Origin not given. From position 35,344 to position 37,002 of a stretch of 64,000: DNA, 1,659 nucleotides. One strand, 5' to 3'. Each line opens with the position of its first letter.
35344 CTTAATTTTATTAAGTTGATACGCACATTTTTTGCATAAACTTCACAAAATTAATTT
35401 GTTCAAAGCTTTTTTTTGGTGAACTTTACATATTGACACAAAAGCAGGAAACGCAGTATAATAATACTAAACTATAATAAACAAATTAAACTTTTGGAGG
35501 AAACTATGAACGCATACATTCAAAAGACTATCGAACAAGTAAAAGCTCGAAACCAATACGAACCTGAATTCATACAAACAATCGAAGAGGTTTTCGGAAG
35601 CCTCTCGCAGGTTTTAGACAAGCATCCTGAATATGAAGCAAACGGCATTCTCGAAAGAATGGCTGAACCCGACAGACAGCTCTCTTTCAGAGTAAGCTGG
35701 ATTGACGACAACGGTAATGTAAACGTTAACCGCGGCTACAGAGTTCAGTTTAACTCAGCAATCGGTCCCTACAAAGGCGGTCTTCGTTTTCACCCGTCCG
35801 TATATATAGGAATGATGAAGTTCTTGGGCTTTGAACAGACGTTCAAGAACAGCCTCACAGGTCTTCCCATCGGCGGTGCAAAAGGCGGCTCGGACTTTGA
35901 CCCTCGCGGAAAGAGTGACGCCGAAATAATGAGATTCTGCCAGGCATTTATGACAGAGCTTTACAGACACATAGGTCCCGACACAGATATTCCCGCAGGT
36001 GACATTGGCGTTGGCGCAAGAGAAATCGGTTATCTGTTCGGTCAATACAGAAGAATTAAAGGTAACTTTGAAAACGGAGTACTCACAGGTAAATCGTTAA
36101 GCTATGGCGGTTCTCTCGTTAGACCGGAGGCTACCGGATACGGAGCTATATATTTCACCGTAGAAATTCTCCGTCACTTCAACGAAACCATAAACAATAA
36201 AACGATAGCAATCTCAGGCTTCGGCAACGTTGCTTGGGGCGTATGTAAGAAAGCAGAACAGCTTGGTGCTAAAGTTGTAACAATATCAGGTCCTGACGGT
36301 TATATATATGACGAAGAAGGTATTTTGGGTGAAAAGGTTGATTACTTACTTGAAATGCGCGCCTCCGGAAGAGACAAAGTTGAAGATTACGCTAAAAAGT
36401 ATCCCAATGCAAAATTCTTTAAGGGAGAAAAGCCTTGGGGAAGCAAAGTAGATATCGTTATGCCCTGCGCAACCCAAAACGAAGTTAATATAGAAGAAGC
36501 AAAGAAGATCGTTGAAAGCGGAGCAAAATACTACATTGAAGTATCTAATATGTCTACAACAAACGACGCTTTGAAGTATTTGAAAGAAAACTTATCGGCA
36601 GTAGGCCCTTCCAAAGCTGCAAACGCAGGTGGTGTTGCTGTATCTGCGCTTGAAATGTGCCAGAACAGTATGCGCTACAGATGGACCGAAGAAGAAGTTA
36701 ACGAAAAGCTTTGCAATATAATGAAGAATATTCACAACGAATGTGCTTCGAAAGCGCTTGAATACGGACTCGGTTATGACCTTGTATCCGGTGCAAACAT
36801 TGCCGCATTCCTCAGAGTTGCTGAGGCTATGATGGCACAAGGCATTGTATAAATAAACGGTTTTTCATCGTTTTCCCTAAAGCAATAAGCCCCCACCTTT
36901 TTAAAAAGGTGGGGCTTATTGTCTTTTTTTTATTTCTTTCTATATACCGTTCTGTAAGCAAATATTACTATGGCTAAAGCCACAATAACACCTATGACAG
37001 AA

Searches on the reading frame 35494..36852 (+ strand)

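Call 59: search_protein_families(library=pfam, proteins=[window:35494-36852:+], max_evalue=0.000001)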
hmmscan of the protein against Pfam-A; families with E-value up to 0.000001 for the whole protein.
window:35494-36852:+ (452 aa): 2 families
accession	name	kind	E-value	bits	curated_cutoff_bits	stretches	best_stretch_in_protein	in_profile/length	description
PF00208.27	ELFV_dehydrog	-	7.2e-83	278.4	23.4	1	205-450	1-241/241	Glutamate/Leucine/Phenylalanine/Valine dehydrogenase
PF02812.23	ELFV_dehydrog_N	-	5.9e-52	175.2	25.3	1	59-186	1-128/129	Glu/Leu/Phe/Val dehydrogenase, dimerisation domain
